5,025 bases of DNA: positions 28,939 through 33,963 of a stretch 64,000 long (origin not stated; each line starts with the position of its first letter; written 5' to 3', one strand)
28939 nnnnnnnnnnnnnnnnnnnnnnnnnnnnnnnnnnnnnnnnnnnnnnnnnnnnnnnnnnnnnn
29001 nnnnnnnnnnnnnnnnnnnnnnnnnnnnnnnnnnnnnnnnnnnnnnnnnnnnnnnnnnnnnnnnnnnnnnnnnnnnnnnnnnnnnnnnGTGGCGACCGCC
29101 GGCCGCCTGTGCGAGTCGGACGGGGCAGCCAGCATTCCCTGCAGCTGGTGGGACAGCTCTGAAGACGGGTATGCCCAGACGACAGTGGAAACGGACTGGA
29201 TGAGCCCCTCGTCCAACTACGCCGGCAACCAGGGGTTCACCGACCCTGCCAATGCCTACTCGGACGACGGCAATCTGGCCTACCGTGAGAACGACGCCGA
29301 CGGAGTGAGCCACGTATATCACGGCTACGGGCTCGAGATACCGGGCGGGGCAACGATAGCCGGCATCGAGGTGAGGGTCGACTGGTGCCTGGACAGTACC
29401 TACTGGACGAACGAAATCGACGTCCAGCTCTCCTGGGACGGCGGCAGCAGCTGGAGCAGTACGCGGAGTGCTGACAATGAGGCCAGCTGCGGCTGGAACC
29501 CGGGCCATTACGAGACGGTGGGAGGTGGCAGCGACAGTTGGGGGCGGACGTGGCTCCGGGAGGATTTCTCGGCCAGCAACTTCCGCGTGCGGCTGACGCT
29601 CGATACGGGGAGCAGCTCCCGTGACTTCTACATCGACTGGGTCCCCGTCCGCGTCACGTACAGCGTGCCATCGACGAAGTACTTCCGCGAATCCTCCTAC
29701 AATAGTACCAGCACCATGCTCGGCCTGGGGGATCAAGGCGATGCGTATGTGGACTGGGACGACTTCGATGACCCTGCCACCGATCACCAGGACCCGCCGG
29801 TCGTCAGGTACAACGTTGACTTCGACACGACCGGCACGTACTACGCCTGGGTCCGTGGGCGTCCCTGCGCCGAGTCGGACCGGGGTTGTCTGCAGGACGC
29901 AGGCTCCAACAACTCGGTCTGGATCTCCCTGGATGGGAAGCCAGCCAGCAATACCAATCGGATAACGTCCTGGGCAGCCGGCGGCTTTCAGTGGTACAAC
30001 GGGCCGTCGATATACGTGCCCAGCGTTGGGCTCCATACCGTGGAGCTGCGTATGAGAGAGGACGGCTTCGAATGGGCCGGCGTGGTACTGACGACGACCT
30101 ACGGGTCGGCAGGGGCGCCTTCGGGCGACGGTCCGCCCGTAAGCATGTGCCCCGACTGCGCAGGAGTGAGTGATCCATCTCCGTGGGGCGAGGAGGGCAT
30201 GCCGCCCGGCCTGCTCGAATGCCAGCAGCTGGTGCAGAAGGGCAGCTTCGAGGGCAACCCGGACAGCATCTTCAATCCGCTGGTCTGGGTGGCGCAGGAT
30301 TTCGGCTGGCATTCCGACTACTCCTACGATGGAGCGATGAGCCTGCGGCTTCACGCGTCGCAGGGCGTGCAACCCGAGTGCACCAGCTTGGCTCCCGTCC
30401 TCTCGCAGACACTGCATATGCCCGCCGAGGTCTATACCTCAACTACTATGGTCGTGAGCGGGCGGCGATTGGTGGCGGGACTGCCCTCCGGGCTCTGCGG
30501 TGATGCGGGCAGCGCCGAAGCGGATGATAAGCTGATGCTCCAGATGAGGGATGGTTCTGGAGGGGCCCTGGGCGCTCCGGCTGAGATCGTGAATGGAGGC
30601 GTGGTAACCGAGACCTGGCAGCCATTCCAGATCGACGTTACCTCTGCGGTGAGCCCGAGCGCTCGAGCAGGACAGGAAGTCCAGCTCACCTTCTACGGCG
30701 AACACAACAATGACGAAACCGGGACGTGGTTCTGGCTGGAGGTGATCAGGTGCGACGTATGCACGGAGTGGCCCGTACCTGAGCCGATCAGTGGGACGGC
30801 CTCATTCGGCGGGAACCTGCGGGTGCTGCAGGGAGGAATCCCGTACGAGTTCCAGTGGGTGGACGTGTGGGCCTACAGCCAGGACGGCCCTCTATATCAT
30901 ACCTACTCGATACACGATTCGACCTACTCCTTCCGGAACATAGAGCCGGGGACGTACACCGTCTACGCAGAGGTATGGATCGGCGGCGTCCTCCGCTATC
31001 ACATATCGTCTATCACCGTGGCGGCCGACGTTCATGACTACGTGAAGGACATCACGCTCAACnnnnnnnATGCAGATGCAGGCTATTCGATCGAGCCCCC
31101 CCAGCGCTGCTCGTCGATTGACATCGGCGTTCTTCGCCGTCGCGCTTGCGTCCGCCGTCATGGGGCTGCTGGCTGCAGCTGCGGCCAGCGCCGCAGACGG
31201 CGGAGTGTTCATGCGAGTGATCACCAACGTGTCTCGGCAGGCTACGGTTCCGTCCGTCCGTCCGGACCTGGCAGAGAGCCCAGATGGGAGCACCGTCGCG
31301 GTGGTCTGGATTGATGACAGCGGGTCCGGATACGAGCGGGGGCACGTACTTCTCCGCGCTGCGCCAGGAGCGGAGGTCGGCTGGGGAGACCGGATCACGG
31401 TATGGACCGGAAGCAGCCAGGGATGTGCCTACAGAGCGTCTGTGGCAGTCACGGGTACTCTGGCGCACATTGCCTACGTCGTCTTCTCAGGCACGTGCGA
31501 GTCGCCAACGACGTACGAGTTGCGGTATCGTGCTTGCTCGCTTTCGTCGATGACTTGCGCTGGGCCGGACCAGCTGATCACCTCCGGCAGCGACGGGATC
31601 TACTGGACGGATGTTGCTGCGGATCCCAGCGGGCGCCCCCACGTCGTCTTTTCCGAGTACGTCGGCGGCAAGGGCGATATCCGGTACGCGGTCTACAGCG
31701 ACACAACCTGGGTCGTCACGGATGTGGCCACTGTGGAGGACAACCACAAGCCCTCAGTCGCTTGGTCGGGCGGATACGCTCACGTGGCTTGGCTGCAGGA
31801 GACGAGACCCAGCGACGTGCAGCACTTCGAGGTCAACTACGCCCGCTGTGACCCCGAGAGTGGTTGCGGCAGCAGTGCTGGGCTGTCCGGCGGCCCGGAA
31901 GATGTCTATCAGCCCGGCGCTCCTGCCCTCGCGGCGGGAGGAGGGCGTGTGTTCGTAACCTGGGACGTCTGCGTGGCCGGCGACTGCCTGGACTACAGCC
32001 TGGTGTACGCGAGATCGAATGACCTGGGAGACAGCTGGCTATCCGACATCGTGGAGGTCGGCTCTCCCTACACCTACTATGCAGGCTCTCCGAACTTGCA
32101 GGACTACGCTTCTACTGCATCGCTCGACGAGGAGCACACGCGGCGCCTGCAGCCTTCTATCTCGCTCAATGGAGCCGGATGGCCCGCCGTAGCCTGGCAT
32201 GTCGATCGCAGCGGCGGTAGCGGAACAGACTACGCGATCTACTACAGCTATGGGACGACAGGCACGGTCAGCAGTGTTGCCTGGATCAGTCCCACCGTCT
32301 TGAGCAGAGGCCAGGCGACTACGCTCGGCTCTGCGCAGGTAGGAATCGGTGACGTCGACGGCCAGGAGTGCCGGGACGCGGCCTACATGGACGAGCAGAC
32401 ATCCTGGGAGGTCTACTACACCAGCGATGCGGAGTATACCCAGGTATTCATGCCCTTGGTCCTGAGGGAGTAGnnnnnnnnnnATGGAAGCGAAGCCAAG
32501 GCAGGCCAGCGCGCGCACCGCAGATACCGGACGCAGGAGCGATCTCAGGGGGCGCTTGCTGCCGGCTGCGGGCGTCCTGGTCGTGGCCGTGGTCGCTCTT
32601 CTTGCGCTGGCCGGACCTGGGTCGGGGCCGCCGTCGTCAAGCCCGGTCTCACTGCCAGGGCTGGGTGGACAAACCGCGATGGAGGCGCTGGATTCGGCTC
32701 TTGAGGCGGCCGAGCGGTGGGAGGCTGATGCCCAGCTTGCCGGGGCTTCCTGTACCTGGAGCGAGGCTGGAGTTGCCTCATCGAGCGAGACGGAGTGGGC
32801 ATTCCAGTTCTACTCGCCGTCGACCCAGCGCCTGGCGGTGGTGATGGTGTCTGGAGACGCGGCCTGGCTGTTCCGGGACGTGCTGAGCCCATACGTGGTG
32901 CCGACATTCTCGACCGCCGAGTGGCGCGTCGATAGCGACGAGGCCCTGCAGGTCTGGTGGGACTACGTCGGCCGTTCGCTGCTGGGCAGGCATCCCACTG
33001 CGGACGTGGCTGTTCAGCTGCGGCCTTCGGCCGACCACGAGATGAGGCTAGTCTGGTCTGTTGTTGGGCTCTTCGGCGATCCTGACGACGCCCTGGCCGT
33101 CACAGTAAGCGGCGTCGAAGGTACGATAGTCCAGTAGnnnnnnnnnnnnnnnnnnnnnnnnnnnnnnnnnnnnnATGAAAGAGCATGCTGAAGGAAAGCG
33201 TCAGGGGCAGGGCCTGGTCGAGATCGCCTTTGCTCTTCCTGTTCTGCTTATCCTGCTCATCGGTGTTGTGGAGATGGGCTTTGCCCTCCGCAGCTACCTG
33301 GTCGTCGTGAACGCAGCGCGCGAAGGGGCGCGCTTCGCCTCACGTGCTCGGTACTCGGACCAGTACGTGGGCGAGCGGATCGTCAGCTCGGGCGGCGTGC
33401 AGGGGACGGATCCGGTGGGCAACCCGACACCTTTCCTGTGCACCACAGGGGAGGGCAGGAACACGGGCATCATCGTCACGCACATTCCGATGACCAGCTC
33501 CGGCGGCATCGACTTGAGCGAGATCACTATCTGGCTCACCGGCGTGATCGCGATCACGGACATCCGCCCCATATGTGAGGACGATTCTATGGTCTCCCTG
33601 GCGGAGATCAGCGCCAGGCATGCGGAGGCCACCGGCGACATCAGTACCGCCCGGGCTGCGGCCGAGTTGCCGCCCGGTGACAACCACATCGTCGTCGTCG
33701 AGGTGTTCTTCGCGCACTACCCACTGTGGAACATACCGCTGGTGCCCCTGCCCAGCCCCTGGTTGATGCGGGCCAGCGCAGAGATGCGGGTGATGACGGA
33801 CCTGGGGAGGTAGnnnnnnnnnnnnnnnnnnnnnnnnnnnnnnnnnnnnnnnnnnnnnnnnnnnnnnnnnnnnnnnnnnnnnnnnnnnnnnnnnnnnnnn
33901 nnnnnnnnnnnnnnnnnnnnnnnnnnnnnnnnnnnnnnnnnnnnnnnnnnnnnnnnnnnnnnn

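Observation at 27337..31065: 1242-aa TadE-like pseudopilin fused to an adhesin-sized extracellular region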

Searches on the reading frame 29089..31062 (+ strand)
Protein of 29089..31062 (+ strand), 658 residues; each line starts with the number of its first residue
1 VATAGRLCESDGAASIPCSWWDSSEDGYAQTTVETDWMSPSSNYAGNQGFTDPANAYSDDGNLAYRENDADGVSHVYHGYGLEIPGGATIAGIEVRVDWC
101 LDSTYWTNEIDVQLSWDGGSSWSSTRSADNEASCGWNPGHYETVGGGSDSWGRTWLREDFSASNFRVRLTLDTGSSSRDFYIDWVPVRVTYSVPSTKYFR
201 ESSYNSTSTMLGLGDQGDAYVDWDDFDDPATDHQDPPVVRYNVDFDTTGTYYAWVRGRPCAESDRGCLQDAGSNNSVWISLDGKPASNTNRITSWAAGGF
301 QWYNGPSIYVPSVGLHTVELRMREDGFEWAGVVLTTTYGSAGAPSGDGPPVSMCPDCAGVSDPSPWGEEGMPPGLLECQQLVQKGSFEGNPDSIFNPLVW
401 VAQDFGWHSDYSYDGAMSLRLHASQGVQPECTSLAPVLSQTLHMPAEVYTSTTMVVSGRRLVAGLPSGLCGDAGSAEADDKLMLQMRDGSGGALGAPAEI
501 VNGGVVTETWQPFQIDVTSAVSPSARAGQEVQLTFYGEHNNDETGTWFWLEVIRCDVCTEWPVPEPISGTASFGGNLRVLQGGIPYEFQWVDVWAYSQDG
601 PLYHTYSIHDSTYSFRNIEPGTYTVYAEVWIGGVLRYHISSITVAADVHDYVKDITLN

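Call 42: predict_structure(alignment_id=A2)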
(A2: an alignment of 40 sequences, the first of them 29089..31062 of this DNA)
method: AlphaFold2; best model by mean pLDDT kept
length: 658 residues; sequences in the alignment: 40
mean_pLDDT: 78.9   pTM: 0.46
mean pLDDT of the five models: 78.9, 78.2, 77.3, 77.0, 76.4
residues with pLDDT >= 90: 301; 70-90: 174; 50-70: 91; < 50: 92
segments of 3 or more residues with pLDDT < 50: 1-29, 196-205, 213-232, 261-270, 346-368
pLDDT, mean of each block of 10 residues (from residue 1): 29 32 41 92 91 94 94 97 90 96 94 97 96 75 91 95 96 96 97 60 50 45 43 61 80 74 46 64 69 61 77 82 64 73 48 34 42 89 81 66 63 78 73 78 89 95 80 84 95 96 88 97 95 92 86 93 92 95 88 93 91 95 96 89 96 94
secondary structure, 60 per line:
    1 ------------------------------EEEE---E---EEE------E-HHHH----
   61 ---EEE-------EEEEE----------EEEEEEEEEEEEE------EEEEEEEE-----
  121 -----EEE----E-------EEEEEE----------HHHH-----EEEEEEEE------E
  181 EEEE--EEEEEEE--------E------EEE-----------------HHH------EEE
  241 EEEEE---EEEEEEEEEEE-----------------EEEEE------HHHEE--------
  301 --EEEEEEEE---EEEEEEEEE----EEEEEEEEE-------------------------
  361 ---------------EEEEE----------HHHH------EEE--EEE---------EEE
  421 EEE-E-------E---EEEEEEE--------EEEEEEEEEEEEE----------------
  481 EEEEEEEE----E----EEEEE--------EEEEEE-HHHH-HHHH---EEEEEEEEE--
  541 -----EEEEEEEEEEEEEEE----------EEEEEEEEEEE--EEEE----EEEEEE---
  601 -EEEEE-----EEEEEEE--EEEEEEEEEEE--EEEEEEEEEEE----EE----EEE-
elements in order: E31-34 E42-44 H53-56 E64-66 E74-78 E89-101 E108-115 E126-128 E141-146 H157-160 E166-173 E180-184 E187-193 E209-211 E238-245 E249-259 E277-281 E303-310 E314-322 E327-335 E376-380 H391-394 E401-403 E406-408 E418-423 E437-443 E452-464 E481-488 E498-502 E511-516 H518-521 H523-526 E530-538 E546-560 E571-581 E584-587 E592-597 E602-606 E612-618 E621-631 E634-644 E655-657

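Call 46: fold_search(model_id=the predicted structure, library=pdb)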
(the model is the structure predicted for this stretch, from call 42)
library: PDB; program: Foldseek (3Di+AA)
matches with E <= 10: 1733; with E <= 0.001: 62
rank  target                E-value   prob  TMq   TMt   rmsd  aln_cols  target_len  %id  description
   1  9b8i                  7.6e-09  1.00  0.16  0.15  19.2       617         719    8  Cryo-EM structure of the E. coli cellulose synthase BcsB-BcsC fusion protein (released 2025-02-19)
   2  9fmt_D                8.8e-08  1.00  0.15  0.15  18.8       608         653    8  Cryo-EM structure of the BcsB hexameric crown from the E. coli cellulose secretion macrocomplex (released 2024-10-16)
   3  6yg8_A                1.9e-07  1.00  0.15  0.15  18.5       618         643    9  Cryo-EM structure of a BcsB pentamer in the context of an assembled Bcs macrocomplex (released 2021-02-24)
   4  7l2z_F                1.0e-06  1.00  0.15  0.15  19.2       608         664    7  Bacterial cellulose synthase BcsB hexamer (released 2021-03-24)
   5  4xuo_A                9.3e-06  1.00  0.17  0.51   6.7       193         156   18  Structure of the CBM22-1 xylan-binding domain from Paenibacillus barcinonensis Xyn10C (released 2015-06-03)
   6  8zi4_A                1.2e-05  1.00  0.16  0.17  27.5       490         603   10  Cryo-EM structure of wtEP-trypsinogen (released 2025-05-21)
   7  8zqf                  1.2e-05  1.00  0.19  0.57   5.1       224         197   13  Crystal structure of a novel alginate-binding carbohydrate binding module (released 2024-06-12)
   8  4xup_A                1.5e-05  1.00  0.16  0.27  16.3       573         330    9  Structure of the N-terminal CBM22-1-CBM22-2 tandem domain from Paenibacillus barcinonensis Xyn10C (released 2015-06-03)
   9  8qqh_BBB              1.5e-05  0.69  0.09  0.07  33.0       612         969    8  Structure of beta-galactosidase from Desulfurococcus amyloliticus (released 2024-08-14)
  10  8iyk_F                1.7e-05  0.35  0.10  0.08  37.7       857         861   11  Tail tip conformation 1 of phage lambda tail (released 2023-10-18)
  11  4xup_E                2.2e-05  1.00  0.17  0.51   7.0       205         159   16  Structure of the N-terminal CBM22-1-CBM22-2 tandem domain from Paenibacillus barcinonensis Xyn10C (released 2015-06-03)
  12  4qaw_B                2.3e-05  1.00  0.14  0.17  17.1       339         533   10  Structure of modular Xyn30D from Paenibacillus barcinonensis (released 2014-10-08)
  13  9e7m_Ja               2.3e-05  0.35  0.11  0.09  38.9       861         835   10  In situ cryoEM structure of bacteriophage Ur-lambda tail tip complex (released 2025-11-05)
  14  4xup_D                2.6e-05  1.00  0.17  0.31  14.7       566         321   10  Structure of the N-terminal CBM22-1-CBM22-2 tandem domain from Paenibacillus barcinonensis Xyn10C (released 2015-06-03)
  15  6fhj                  2.6e-05  1.00  0.17  0.13  15.4       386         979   12  Structural dynamics and catalytic properties of a multi-modular xanthanase, native. (released 2018-08-29)
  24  2zex_A                6.7e-05  1.00  0.18  0.65   5.0       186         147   14  Family 16 carbohydrate binding module (released 2008-03-04)
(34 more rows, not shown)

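Call 51: search_solved_structures(query=A2, max_evalue=5)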
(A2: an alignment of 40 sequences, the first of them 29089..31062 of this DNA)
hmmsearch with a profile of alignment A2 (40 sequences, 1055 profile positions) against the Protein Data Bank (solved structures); distinct sequences matched with E-value up to 5: 4.
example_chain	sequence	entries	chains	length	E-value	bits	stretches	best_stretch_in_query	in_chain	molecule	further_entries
2kl6_A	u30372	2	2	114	8.7e-05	23.9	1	526-581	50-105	Uncharacterized protein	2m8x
3idu_A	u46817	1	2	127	0.00046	21.5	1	526-581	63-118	Uncharacterized protein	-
2l0d_A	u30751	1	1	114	0.001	20.3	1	468-577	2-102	Cell surface protein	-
9c7v_B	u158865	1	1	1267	0.0073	17.5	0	1003-1044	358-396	BOS complex subunit NOMO2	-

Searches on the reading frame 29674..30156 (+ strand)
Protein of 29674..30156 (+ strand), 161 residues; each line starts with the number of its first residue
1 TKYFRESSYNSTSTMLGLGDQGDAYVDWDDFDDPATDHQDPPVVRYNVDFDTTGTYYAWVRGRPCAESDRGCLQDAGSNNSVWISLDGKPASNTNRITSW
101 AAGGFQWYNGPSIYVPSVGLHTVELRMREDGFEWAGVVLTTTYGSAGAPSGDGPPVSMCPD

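Call 29: search_protein_families(library=pfam, proteins=[window:29674-30156:+], max_evalue=5)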
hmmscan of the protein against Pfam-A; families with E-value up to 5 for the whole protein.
window:29674-30156:+ (161 aa): 1 family
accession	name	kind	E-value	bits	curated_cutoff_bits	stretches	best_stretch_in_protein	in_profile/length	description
PF17829.7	GH115_C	-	0.038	14.3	24.1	1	15-134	30-153/172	Glycosyl hydrolase family 115 C-terminal domain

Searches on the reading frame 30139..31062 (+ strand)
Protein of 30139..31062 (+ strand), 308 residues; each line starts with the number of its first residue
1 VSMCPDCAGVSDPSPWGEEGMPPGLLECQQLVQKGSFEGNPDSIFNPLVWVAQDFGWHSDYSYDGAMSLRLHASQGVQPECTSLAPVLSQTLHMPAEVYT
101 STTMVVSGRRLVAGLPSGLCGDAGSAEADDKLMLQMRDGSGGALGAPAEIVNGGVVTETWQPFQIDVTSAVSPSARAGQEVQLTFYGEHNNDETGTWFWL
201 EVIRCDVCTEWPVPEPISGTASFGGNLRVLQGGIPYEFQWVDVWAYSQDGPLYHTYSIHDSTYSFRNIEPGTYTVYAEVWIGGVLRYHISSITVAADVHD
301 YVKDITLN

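Call 29: search_protein_families(library=pfam, proteins=[window:30139-31062:+], max_evalue=5)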
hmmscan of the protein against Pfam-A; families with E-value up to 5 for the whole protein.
window:30139-31062:+ (308 aa): 4 families
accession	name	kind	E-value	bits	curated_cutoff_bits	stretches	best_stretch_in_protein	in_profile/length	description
PF14686.12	fn3_3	-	0.0075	16.5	24.4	1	246-297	20-70/75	Polysaccharide lyase family 4, domain II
PF07495.19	Y_Y_Y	-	0.048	14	26.6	1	255-278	28-45/65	Y_Y_Y domain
PF13620.12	CarboxypepD_reg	-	0.077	13.8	32.3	1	248-307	25-81/82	Carboxypeptidase regulatory-like domain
PF23865.1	DUF7223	-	0.13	11.9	27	1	54-119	118-183/254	Domain of unknown function (DUF7223)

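Call 89: find_homologous_proteins(query=window:30139-31062:+, max_evalue=0.001)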
Query window:30139-31062:+ (308 aa): 4 proteins with E <= 0.001 among 1720 candidates.
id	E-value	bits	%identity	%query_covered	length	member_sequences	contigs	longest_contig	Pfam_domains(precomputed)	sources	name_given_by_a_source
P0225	1.5e-160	552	81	94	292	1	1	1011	-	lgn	-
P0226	2.7e-93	331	51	98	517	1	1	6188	-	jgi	jgi:hypothetical protein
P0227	3.1e-83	298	49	96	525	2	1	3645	-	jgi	jgi:hypothetical protein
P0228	1.2e-43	168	38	81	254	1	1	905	-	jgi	jgi:hypothetical protein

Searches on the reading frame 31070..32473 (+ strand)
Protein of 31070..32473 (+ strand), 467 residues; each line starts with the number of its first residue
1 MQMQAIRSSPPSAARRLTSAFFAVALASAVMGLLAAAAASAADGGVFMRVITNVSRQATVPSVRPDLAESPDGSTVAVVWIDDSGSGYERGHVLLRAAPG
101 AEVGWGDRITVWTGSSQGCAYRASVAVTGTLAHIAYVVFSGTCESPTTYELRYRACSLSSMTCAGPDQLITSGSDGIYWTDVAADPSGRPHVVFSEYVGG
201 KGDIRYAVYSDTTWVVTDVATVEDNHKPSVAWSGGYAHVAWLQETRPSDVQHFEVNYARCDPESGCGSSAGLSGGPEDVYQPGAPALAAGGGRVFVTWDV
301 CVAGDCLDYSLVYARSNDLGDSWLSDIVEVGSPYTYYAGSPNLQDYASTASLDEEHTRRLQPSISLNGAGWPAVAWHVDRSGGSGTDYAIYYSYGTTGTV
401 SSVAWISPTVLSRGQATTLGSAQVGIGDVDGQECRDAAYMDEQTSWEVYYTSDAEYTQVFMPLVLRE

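Call 5: search_protein_families(library=pfam, proteins=[window:31070-32473:+], max_evalue=0.01)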
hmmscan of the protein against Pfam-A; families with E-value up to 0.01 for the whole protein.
window:31070-32473:+ (467 aa): 1 family
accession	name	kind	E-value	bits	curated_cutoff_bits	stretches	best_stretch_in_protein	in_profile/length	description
PF15892.11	BNR_4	-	0.0023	17.8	27.3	0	180-220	228-270/272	BNR repeat-containing family member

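Call 6: search_protein_families(library=ncbifam, proteins=[window:31070-32473:+], max_evalue=0.01)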
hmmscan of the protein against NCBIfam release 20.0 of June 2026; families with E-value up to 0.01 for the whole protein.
window:31070-32473:+ (467 aa): 1 family
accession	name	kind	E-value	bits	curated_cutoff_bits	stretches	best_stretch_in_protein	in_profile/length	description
NF053835.1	PDIAV_lipo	equivalog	0.00063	19.2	90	0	63-269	90-299/458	PDIAV motif-containing lipoprotein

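Call 65: search_solved_structures(query=window:31070-32470:+, max_evalue=1)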
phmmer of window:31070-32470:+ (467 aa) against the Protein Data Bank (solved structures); distinct sequences matched with E-value up to 1: 1.
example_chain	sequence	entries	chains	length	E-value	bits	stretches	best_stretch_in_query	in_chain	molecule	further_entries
7x25_A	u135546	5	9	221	0.11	14.4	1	374-424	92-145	antibody S41 heavy chain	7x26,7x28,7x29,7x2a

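Call 86: search_solved_structures(query=A4, max_evalue=5)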
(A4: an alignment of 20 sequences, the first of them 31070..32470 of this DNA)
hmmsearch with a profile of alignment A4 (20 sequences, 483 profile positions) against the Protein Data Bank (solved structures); distinct sequences matched with E-value up to 5: 2.
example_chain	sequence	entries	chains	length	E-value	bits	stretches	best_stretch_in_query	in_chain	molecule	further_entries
1wj3_A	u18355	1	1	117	0.079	15.2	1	279-338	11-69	KIAA1496 protein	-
5swk_C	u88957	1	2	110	0.096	14.9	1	212-275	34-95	De novo protein based on the inhibitor Amoebiasin-1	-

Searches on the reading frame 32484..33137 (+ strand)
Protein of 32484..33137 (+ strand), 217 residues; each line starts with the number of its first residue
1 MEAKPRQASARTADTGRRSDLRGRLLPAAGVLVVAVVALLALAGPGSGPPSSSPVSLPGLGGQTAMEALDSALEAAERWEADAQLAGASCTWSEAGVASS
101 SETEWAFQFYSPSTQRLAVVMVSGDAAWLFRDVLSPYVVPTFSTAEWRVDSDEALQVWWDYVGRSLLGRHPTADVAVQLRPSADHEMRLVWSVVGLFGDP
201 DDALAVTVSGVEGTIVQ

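Call 5: search_protein_families(library=pfam, proteins=[window:32484-33137:+], max_evalue=0.01)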
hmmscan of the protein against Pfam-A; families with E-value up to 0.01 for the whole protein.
window:32484-33137:+ (217 aa): 0 families

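Call 6: search_protein_families(library=ncbifam, proteins=[window:32484-33137:+], max_evalue=0.01)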
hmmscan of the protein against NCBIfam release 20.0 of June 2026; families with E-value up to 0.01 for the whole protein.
window:32484-33137:+ (217 aa): 1 family
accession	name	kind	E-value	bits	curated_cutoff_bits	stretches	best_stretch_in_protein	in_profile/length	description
NF038083.1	CU044_5270_fam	subfamily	0.00013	21.9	100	1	8-83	14-93/284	CU044_5270 family protein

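Call 87: search_solved_structures(query=A5, max_evalue=5)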
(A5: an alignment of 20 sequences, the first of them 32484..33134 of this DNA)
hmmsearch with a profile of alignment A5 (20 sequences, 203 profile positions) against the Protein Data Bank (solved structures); distinct sequences matched with E-value up to 5: 1.
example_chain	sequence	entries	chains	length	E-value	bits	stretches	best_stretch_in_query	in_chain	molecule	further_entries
1t8v_A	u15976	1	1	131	1.6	11.5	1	131-172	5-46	Fatty acid-binding protein, intestinal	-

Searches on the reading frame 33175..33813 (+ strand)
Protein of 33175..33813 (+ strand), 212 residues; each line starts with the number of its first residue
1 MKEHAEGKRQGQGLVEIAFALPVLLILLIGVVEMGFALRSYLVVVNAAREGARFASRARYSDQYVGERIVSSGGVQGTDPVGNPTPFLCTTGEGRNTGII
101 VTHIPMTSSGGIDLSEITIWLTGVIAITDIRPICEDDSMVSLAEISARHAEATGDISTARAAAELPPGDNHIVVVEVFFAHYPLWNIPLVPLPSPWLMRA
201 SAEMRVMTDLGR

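Call 5: search_protein_families(library=pfam, proteins=[window:33175-33813:+], max_evalue=0.01)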
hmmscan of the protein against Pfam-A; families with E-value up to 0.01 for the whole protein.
window:33175-33813:+ (212 aa): 1 family
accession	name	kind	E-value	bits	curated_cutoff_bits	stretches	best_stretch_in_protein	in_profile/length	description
PF07811.17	TadE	-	1.8e-11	44.4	22.9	1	11-53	1-43/43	TadE-like protein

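Call 6: search_protein_families(library=ncbifam, proteins=[window:33175-33813:+], max_evalue=0.01)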
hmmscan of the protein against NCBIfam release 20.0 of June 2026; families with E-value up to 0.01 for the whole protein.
window:33175-33813:+ (212 aa): 1 family
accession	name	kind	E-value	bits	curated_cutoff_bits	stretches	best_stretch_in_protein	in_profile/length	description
NF041390.1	TadE_Rv3655c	subfamily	7e-07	29.7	40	1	15-61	1-47/101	TadE family type IV pilus minor pilin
